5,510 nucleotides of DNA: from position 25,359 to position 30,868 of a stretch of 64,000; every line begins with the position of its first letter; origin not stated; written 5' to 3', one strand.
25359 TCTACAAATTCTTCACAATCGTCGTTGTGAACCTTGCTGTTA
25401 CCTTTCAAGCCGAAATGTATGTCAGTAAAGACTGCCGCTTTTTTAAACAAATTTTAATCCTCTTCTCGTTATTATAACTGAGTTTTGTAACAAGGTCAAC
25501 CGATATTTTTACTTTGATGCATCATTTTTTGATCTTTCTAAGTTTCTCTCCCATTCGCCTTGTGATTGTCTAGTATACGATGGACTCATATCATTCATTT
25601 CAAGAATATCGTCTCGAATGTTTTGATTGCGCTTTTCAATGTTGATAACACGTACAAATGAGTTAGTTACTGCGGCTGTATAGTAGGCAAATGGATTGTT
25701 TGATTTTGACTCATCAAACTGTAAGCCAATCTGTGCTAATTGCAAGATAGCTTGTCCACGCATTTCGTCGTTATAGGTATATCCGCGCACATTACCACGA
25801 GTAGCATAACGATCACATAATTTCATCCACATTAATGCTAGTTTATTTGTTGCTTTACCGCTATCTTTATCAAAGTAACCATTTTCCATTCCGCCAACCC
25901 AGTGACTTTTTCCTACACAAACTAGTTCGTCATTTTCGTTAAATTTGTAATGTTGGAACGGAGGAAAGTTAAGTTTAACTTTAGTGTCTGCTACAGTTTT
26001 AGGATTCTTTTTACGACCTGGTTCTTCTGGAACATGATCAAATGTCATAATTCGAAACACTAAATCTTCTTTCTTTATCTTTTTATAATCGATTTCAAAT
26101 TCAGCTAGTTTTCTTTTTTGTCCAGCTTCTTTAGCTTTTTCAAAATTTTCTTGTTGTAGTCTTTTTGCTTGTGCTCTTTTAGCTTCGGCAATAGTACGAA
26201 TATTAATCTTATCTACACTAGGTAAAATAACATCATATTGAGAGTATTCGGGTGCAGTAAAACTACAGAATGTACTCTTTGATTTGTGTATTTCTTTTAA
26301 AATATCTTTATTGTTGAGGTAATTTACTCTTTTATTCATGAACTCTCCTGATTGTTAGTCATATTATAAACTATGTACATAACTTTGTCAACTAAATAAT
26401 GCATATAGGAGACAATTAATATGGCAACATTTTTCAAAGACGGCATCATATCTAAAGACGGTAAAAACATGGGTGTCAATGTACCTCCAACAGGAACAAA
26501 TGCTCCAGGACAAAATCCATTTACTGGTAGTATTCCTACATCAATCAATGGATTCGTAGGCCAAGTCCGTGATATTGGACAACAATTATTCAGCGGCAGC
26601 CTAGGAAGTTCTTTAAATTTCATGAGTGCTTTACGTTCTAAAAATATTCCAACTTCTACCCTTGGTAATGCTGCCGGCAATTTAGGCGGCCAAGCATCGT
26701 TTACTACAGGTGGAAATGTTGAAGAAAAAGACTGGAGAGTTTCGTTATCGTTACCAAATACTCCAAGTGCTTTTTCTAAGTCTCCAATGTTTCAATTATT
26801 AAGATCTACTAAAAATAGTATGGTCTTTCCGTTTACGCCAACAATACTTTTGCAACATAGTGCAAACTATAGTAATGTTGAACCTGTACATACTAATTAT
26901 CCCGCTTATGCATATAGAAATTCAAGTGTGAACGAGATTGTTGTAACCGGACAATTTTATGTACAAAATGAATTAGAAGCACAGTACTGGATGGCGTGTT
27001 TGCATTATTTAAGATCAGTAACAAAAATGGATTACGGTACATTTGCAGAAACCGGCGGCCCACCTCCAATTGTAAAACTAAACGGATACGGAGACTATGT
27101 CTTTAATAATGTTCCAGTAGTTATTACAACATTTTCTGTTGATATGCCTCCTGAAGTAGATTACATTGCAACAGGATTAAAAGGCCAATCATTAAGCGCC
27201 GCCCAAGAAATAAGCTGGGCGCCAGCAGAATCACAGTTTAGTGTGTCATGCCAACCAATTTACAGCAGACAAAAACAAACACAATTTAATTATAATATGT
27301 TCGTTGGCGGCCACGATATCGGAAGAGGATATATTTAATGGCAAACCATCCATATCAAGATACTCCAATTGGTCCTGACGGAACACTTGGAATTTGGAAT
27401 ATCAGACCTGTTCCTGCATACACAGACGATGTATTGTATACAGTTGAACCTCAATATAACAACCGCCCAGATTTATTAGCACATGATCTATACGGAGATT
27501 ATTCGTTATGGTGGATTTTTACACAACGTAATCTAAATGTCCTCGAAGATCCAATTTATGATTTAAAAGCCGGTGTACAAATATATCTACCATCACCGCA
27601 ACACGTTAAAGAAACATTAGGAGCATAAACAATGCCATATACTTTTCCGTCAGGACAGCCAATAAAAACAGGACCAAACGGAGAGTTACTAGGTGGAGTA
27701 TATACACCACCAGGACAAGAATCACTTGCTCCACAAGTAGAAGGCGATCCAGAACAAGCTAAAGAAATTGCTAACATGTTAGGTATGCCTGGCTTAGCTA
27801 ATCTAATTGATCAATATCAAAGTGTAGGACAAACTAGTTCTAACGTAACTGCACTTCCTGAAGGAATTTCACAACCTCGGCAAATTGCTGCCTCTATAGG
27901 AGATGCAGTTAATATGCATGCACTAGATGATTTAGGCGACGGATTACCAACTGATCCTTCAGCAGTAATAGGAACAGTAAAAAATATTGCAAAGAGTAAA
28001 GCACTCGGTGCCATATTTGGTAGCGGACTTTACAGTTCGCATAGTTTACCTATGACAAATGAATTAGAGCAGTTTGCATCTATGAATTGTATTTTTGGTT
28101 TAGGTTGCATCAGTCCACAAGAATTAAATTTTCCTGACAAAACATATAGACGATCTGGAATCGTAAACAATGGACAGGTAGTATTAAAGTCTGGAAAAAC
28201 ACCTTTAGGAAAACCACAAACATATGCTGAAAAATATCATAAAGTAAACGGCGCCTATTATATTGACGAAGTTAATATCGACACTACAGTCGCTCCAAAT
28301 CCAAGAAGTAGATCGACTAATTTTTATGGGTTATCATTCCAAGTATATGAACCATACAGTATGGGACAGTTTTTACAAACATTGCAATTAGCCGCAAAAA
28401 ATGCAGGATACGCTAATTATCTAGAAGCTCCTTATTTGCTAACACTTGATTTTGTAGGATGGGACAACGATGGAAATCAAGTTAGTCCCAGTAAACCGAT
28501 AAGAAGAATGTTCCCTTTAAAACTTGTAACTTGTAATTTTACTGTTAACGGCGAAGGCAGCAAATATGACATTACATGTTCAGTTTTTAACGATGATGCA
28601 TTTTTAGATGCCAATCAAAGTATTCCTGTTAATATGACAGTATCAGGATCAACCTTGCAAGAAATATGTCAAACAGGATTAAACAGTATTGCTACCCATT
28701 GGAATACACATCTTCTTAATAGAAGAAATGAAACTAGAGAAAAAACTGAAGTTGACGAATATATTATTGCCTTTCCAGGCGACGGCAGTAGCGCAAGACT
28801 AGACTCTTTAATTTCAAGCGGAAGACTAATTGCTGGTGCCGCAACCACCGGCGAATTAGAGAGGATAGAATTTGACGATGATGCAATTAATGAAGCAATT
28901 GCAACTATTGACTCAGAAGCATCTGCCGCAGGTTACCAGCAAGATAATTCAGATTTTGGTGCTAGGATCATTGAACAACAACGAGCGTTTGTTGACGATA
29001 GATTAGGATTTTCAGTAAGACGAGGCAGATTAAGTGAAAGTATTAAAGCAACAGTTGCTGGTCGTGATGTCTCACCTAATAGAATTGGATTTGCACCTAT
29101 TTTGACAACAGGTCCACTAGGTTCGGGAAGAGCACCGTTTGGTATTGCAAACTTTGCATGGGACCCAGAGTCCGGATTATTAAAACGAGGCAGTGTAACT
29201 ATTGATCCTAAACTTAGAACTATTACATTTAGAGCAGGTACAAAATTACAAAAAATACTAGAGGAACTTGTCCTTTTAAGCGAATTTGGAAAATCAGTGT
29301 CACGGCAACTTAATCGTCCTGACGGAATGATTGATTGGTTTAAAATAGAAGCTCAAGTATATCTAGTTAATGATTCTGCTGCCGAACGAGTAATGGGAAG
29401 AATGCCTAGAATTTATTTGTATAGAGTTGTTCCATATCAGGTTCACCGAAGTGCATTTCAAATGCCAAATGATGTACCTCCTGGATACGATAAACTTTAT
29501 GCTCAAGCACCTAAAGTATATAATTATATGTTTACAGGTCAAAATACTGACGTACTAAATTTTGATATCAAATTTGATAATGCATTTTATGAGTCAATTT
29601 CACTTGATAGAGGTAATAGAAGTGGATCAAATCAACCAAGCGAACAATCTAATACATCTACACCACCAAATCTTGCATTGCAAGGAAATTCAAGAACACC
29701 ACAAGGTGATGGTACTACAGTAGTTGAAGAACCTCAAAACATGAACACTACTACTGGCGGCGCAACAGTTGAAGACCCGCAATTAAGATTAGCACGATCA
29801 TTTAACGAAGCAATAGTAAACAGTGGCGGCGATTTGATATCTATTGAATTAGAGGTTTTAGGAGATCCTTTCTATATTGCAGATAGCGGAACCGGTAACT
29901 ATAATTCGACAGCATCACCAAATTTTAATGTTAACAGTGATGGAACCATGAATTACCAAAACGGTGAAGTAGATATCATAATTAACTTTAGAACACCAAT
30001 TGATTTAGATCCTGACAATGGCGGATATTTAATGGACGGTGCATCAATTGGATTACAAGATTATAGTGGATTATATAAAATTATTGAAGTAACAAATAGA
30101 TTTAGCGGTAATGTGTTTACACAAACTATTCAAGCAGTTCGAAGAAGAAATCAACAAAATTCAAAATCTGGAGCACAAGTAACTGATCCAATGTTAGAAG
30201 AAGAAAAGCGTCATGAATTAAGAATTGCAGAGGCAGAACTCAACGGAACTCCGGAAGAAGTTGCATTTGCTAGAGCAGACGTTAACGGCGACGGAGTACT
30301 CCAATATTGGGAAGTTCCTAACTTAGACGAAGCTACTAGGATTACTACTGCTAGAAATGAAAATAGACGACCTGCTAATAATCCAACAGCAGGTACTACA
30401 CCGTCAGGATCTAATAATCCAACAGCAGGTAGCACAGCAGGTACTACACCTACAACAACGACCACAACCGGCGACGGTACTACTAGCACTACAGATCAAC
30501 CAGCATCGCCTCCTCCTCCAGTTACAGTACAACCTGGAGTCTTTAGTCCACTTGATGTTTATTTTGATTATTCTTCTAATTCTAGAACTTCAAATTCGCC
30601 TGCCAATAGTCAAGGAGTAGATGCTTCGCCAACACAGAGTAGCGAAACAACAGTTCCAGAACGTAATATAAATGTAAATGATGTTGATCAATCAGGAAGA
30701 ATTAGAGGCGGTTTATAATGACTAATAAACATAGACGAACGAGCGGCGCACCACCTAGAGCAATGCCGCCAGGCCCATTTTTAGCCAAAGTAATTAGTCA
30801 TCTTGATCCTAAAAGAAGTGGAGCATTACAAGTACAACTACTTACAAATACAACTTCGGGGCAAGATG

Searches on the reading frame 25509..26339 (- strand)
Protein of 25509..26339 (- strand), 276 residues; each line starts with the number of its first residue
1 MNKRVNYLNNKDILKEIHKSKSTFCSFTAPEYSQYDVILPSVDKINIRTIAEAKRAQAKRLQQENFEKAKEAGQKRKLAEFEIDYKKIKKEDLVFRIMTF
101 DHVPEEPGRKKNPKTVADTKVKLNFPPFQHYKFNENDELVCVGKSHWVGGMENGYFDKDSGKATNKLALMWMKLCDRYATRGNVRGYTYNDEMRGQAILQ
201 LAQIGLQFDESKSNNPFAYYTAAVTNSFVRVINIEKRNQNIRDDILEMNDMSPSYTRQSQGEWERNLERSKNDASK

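Call 64: search_protein_families(library=phrogs, proteins=[window:25509-26339:-], max_evalue=0.00001)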
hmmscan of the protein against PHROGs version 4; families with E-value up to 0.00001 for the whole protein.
window:25509-26339:- (276 aa): 2 families
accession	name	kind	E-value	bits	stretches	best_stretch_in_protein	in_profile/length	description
phrog_12791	-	transcription regulation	2.9e-78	264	1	2-275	4-285/286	sigma factor for late transcription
phrog_234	-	transcription regulation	2.9e-21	77.4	1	158-259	35-136/181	late sigma transcription factor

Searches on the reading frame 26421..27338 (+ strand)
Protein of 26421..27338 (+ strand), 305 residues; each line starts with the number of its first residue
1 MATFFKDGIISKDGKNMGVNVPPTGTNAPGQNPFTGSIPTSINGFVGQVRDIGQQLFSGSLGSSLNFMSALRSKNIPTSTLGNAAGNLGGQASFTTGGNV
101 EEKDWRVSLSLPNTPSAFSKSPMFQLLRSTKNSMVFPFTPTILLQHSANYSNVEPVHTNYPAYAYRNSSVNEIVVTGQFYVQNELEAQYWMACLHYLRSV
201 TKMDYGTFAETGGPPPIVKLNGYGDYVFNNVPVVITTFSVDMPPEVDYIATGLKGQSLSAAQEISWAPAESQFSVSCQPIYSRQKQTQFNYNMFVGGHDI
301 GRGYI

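Call 64: search_protein_families(library=phrogs, proteins=[window:26421-27338:+], max_evalue=0.00001)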
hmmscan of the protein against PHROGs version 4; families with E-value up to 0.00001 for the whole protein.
window:26421-27338:+ (305 aa): 1 family
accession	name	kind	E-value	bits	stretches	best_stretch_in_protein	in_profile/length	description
phrog_12050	-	head and packaging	4.5e-47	162.3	1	119-304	290-505/507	virion structural protein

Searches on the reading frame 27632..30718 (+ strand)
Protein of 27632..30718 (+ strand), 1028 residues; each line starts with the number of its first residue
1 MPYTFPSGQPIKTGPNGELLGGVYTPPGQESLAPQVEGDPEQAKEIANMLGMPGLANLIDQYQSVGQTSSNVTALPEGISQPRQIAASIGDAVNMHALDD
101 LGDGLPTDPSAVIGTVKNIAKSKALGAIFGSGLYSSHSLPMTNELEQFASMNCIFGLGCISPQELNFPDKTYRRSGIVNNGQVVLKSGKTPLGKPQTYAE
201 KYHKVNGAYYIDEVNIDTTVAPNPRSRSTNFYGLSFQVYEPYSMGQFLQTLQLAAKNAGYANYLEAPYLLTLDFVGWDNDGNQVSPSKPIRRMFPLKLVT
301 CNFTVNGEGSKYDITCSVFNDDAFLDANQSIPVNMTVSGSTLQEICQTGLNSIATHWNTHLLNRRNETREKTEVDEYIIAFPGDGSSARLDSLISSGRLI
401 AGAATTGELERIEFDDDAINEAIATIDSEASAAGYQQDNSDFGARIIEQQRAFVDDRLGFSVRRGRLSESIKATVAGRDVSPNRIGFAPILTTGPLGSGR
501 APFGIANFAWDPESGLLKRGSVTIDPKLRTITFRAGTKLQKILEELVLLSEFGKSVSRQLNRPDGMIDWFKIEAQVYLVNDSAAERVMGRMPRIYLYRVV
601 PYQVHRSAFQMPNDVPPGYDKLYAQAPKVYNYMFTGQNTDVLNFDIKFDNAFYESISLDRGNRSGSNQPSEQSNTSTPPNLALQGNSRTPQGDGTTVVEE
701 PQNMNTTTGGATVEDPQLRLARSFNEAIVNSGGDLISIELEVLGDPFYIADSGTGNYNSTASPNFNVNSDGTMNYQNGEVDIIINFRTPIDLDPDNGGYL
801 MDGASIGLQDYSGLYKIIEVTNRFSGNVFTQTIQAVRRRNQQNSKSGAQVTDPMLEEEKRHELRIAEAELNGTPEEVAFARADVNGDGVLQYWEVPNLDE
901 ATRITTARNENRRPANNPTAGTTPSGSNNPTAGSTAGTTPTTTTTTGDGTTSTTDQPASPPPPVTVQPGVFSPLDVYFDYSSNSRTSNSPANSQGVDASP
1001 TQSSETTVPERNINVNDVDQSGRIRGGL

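Call 64: search_protein_families(library=phrogs, proteins=[window:27632-30718:+], max_evalue=0.00001)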
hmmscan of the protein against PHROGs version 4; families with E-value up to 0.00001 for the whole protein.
window:27632-30718:+ (1028 aa): 1 family
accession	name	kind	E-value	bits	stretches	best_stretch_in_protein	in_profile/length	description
phrog_11190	-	head and packaging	1.3e-27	97.4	3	205-347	128-272/753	virion structural protein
